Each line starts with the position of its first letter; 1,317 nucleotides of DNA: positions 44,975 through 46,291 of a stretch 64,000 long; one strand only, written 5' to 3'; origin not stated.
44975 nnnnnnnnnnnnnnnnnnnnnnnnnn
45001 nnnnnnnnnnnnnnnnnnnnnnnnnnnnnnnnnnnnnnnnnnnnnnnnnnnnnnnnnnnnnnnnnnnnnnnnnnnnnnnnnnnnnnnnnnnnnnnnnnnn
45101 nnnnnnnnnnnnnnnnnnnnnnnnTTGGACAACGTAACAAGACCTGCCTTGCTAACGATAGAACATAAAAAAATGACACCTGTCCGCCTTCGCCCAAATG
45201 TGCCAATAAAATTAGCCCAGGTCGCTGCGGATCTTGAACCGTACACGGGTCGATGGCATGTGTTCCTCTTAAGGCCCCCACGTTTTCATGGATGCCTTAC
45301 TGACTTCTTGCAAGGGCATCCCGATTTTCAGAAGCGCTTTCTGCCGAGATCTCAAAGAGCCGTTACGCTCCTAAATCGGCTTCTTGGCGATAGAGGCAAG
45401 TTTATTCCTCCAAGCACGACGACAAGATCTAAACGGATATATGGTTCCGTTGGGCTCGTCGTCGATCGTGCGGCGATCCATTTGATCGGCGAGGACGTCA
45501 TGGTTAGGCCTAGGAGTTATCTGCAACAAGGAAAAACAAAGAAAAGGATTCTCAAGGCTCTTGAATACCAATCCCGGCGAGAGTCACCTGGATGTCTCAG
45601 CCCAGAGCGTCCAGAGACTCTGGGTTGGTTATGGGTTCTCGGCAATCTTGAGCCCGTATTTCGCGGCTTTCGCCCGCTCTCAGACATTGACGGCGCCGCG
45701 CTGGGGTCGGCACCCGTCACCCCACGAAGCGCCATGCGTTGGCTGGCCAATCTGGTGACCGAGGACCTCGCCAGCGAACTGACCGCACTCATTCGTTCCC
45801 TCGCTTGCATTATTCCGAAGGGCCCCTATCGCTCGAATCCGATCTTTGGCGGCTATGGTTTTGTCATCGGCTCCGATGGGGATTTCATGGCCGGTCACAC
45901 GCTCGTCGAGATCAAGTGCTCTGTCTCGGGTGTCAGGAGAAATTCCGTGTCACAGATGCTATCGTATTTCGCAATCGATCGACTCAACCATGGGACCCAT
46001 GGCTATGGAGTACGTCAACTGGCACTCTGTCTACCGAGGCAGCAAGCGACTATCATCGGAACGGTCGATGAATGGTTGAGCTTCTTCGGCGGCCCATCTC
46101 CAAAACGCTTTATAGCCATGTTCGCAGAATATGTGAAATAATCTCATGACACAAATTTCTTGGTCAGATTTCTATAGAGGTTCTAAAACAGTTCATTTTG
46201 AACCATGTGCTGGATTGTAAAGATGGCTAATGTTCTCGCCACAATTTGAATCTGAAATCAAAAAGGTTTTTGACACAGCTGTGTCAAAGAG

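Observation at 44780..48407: Lower-GC island encoding a putative PD-(D/E)xK-like protein, an NHL-repeat propeller, a small secreted protein and a PEGA lipoprotein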

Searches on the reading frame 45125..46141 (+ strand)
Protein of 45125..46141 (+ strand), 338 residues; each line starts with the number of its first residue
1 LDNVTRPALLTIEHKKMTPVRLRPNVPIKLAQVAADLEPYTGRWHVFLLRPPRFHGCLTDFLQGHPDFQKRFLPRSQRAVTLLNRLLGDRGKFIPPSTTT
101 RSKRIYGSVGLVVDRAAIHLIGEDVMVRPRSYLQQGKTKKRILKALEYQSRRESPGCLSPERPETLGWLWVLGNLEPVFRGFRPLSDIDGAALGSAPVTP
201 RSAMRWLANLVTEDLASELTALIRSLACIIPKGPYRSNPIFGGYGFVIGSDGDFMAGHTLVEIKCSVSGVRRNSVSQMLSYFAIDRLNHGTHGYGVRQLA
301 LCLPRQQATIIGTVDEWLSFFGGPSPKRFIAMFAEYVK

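Call 3: search_protein_families(library=pfam, proteins=[window:45125-46141:+], max_evalue=0.01)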
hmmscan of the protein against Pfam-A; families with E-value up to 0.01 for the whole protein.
window:45125-46141:+ (338 aa): 0 families

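Call 7: search_protein_families(library=ncbifam, proteins=[window:45125-46141:+], max_evalue=0.01)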
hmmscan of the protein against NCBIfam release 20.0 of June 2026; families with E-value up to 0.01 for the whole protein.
window:45125-46141:+ (338 aa): 0 families

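Call 13: find_encoding_contigs(protein=window:45125-46141:+, flank=10000, max_places=10)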
Protein window:45125-46141:+ (338 aa): no gene with exactly this product is on record in the collection.

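Call 15: find_homologous_proteins(query=window:45125-46141:+, max_evalue=0.001)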
Query window:45125-46141:+ (338 aa): 5 proteins with E <= 0.001 among 2888 candidates.
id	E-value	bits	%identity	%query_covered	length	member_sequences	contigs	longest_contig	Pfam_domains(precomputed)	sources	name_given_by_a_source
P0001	1.5e-143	496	100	65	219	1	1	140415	-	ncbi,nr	ncbi:MAG: hypothetical protein HY283_05110 [Nitrospirae bacterium]|nr:hypothetical protein [Nitrospi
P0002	1.6e-107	377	57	91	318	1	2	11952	-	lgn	-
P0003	4.6e-70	254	44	88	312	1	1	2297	-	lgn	-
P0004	9.9e-63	230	42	80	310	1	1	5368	-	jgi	jgi:hypothetical protein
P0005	2.0e-62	229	42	83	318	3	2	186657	-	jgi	-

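Call 16: find_encoding_contigs(protein=P0002, flank=10000, max_places=6)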
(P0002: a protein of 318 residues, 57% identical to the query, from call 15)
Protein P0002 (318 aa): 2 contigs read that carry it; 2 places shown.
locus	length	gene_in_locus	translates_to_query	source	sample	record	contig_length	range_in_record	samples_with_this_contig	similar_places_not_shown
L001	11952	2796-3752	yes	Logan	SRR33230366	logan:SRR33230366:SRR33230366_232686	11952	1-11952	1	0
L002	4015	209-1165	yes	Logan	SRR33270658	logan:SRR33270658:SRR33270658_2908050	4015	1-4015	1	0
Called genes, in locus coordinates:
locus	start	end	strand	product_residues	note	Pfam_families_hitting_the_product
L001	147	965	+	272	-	-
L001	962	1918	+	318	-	PF08241:Methyltransf_11 (faint), PF13649:Methyltransf_25 (faint), PF01555:N6_N4_Mtase, PF01170:UPF0020 (weak)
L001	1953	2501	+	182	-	PF01161:PBP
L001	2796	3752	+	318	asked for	-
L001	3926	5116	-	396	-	PF21751:DACNV, PF02457:DAC (faint)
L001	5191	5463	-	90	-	-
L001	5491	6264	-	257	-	-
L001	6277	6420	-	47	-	-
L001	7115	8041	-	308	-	PF01972:SDH_protease, PF25145:NfeD1b_N (weak)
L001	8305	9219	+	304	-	PF03400:DDE_Tnp_IS1 (faint)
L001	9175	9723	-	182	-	-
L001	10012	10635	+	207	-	PF01161:PBP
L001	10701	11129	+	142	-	PF07681:DoxX, PF04173:DoxD (weak)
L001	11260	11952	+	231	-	?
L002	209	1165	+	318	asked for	-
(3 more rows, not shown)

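Call 17: find_encoding_contigs(protein=P0005, flank=10000, max_places=6)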
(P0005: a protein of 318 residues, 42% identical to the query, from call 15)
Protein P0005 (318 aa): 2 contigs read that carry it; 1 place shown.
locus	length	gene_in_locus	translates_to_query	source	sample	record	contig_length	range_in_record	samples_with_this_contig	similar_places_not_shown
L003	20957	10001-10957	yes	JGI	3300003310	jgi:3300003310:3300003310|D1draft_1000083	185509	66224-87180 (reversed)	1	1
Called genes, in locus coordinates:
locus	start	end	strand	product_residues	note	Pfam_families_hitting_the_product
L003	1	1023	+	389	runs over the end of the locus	PF01702:TGT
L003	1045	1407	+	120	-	PF02699:YajC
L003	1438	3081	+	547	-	PF07549:Sec_GG (weak), PF21760:SecD_1st, PF22599:SecDF_P1_head, PF02355:SecD_SecF_C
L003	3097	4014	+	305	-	PF07549:Sec_GG (weak), PF02355:SecD_SecF_C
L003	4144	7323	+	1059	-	PF02743:dCache_1, PF00672:HAMP, PF00989:PAS, PF08448:PAS_4, PF13426:PAS_9, PF00989:PAS, PF08448:PAS_4, PF13426:PAS_9, +8 more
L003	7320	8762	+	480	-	PF00072:Response_reg, PF00158:Sigma54_activat, PF01078:Mg_chelatase (faint), PF14532:Sigma54_activ_2, PF25601:AAA_lid_14, PF02954:HTH_8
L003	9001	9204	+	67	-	-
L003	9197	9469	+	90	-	-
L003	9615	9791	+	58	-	-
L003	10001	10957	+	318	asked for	-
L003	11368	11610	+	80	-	PF04014:MazE_antitoxin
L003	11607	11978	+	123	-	PF01850:PIN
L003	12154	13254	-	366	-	-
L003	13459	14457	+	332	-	-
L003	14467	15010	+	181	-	PF13187:Fer4_9 (faint), PF25160:LdpA_Fe-S-bd (faint), PF00037:Fer4 (faint), PF12797:Fer4_2 (faint), PF12837:Fer4_6 (faint), PF12838:Fer4_7 (weak), PF13237:Fer4_10 (weak), PF12838:Fer4_7 (weak), +2 more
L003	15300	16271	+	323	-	PF02613:Nitrate_red_del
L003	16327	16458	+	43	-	-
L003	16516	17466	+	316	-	PF09459:EB_dh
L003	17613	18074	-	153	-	PF02426:MIase (weak)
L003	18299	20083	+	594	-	PF02310:B12-binding, PF04055:Radical_SAM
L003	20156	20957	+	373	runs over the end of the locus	-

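Call 18: find_encoding_contigs(protein=P0004, flank=10000, max_places=6)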
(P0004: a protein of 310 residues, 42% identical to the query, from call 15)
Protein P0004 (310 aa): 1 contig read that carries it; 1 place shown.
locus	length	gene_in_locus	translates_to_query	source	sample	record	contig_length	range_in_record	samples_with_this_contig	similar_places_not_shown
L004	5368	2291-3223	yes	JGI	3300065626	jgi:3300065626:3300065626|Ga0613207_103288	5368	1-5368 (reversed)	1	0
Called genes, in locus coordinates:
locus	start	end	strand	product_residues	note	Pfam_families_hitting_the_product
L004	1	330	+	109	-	?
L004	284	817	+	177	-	-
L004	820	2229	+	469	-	PF27312:BilD_N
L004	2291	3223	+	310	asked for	-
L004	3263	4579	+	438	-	PF03882:WHD_KicB, PF17192:MukF_M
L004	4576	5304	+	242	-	PF04288:MukE, PF21980:MksE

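Call 20: search_protein_families(library=padloc, proteins=[window:45125-46141:+, P0002, P0003, P0004, P0005], max_evalue=0.1)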
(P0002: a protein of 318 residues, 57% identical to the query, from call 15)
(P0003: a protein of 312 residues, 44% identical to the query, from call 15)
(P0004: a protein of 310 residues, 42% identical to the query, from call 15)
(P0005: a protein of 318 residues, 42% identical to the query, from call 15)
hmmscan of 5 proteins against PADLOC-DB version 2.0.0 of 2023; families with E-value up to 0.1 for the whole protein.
window:45125-46141:+ (338 aa): 2 families
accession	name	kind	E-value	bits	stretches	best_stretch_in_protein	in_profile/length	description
PDLC03797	RTasPDDEXK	-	6e-15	53.6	1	212-337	103-219/226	DRT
PDLC05052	PDC-S61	-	5.6e-05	20.9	1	242-309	159-227/253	-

P0002 (318 aa): 2 families
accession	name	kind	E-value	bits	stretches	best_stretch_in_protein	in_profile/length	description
PDLC03797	RTasPDDEXK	-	2.2e-09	35.4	1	186-312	104-219/226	DRT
PDLC05052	PDC-S61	-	0.0015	16.2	1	219-254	164-199/253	-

P0003 (312 aa): 2 families
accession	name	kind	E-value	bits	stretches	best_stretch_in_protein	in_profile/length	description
PDLC03797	RTasPDDEXK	-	1.2e-12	46.1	1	196-305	118-216/226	DRT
PDLC05052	PDC-S61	-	6.8e-05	20.6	1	218-255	167-204/253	-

P0004 (310 aa): 2 families
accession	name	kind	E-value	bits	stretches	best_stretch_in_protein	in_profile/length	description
PDLC03797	RTasPDDEXK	-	1.3e-12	46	1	185-295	106-207/226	DRT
PDLC05052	PDC-S61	-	1.5e-05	22.8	1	213-275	161-223/253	-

P0005 (318 aa): 2 families
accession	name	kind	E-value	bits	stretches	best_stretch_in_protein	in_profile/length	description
PDLC03797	RTasPDDEXK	-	2.3e-11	41.9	1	189-311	105-221/226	DRT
PDLC05052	PDC-S61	-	1.1e-06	26.5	1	221-281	168-227/253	-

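Call 25: find_encoding_contigs(protein=P0001, flank=10000, max_places=6)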
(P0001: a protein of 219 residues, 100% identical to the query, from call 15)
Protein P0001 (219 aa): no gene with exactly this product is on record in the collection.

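Call 33: search_solved_structures(query=A1, max_evalue=10, show_alignments=2)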
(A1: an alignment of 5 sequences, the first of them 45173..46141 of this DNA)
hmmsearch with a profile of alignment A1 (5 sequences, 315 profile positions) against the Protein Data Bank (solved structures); distinct sequences matched with E-value up to 10: 1.
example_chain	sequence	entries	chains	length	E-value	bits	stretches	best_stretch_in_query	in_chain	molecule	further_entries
9hig_D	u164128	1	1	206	0.2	13.7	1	70-130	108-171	Small ribosomal subunit protein uS4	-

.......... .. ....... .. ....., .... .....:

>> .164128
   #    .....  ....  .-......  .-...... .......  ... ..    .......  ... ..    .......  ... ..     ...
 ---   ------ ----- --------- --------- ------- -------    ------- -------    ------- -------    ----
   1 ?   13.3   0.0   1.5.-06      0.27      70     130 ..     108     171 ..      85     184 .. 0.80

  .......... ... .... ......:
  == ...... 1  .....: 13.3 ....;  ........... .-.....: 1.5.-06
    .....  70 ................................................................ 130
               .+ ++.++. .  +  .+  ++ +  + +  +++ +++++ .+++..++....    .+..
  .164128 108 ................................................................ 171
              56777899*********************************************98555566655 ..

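Call 36: predict_structure(alignment_id=A1)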
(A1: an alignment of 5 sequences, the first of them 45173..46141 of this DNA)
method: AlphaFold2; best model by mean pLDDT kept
length: 322 residues; sequences in the alignment: 5
mean_pLDDT: 79.7   pTM: 0.83
mean pLDDT of the five models: 79.7, 78.9, 70.9, 67.5, 61.2
residues with pLDDT >= 90: 77; 70-90: 187; 50-70: 38; < 50: 20
segments of 3 or more residues with pLDDT < 50: 1-4, 34-39, 226-235
pLDDT, mean of each block of 10 residues (from residue 1): 54 81 72 48 67 80 89 82 93 88 81 78 86 84 89 88 72 75 85 92 95 83 44 56 87 85 84 73 91 92 91 85 69
secondary structure, 60 per line:
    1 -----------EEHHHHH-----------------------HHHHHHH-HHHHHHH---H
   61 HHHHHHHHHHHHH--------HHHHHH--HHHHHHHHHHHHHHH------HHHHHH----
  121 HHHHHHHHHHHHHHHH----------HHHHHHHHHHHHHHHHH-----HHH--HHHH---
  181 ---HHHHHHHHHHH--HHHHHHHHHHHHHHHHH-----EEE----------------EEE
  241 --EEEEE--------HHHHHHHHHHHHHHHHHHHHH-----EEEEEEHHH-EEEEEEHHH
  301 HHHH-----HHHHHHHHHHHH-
elements in order: H14-18 H42-48 H50-56 H60-73 H82-87 H90-104 H111-116 H121-136 H147-163 H174-177 H184-194 H197-213 E219-221 E238-240 E243-247 H256-276 E282-287 E292-297 H298-304 H310-321

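Call 43: search_protein_representatives(alignment_id=A1)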
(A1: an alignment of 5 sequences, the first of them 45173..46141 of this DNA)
Query: 5 sequences, 315 profile positions. Proteins with E-value up to 0.001 (for the whole library): 483; up to 1e-10: 42; up to 1e-30: 21. The best 150 are listed.
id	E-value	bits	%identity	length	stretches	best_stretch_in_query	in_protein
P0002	2.3e-144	496.5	-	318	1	3-315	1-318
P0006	2.1e-110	384.9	-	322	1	1-314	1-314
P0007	1.8e-106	372.0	-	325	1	3-310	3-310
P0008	9.7e-104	363.0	-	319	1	1-312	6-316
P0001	1.0e-103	363.0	-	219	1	94-310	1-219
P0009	9.7e-99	346.6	-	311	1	1-310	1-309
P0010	5.1e-94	331.1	-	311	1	29-268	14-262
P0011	1.2e-91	323.3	-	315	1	10-311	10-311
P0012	2.7e-85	302.4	-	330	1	14-310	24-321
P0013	9.0e-85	300.7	-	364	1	30-312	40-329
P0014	1.6e-82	293.4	-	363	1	23-312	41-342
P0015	2.1e-81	289.7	-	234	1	95-313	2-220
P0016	4.6e-74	265.5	-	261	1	79-311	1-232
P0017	1.2e-73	264.2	-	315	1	1-305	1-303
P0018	2.0e-69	250.3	-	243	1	9-243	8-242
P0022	1.0e-60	221.7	-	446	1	42-304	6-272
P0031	4.0e-16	75.2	-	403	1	46-307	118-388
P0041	1.2e-11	60.6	-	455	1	26-261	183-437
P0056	5.3e-09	51.8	-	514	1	25-263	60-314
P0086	3.6e-07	45.8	-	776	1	200-287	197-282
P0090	4.5e-07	45.5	-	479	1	132-296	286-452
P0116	2.0e-06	43.3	-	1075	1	150-281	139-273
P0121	2.5e-06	43.0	-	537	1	171-260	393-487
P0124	3.1e-06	42.7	-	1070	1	193-282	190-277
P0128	3.3e-06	42.7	-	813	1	200-280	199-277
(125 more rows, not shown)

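Call 44: find_encoding_contigs(protein=P0006, flank=8000, max_places=3)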
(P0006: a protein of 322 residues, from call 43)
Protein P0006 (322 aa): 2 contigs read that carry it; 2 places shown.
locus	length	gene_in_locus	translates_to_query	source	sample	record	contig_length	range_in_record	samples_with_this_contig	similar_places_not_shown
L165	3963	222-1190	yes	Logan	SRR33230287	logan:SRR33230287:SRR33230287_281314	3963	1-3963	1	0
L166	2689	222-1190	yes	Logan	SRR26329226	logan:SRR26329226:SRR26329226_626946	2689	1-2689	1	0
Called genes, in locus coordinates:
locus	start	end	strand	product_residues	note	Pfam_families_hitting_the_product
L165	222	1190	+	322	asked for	-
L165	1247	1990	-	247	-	-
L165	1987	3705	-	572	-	-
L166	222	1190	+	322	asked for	-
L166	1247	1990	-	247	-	-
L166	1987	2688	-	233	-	?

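Call 45: search_protein_families(library=pfam, proteins=[P0022, P0041, P0056, P0086, P0116, P0124, P0128, P0121, P0090, P0031], max_evalue=0.001)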
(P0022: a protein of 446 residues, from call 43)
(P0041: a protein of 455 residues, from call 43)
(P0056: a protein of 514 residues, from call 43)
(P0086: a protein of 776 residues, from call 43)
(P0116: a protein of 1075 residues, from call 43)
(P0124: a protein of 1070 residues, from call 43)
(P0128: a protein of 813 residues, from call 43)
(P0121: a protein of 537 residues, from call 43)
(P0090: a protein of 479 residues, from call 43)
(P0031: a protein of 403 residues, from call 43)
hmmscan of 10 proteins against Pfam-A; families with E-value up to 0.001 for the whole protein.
P0022 (446 aa): 1 family
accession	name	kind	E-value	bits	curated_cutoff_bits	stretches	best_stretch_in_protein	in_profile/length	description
PF13384.12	HTH_23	-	0.00036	20.7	24.6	0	409-444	4-40/50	Homeodomain-like domain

P0041 (455 aa): 0 families

P0056 (514 aa): 1 family
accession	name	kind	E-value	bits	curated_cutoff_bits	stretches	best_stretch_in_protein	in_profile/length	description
PF24434.1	DUF7557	-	0.0007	19.4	25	0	479-510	2-33/45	Family of unknown function (DUF7557)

P0086 (776 aa): 2 families
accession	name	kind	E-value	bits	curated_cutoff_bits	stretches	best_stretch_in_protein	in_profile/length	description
PF01816.23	LRV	-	2.1e-22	78.3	21.6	3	347-370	2-25/26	Leucine rich repeat variant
PF25591.1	LRV_2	-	8.3e-14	51.8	27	0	352-393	6-46/61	Leucine Rich Repeat Variant domain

P0116 (1075 aa): 3 families
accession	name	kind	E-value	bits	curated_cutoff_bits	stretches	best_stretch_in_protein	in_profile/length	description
PF01816.23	LRV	-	1.3e-17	63.3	21.6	1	968-992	2-26/26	Leucine rich repeat variant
PF25591.1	LRV_2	-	3.9e-17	62.4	27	3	945-1000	5-58/61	Leucine Rich Repeat Variant domain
PF02985.28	HEAT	-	3.7e-07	30.2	23.5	0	983-1001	5-22/31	HEAT repeat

P0124 (1070 aa): 3 families
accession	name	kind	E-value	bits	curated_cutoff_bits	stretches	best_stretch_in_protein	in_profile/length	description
PF01816.23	LRV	-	3.2e-33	112.2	21.6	3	858-883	1-26/26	Leucine rich repeat variant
PF25591.1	LRV_2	-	2.4e-10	40.7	27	0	963-995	26-58/61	Leucine Rich Repeat Variant domain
PF02985.28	HEAT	-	0.00024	21.5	23.5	0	361-380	5-24/31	HEAT repeat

P0128 (813 aa): 1 family
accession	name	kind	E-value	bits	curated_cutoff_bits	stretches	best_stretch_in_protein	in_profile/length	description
PF01816.23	LRV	-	0.00048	20.8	21.6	0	372-396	1-25/26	Leucine rich repeat variant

P0121 (537 aa): 0 families

P0090 (479 aa): 0 families

P0031 (403 aa): 0 families
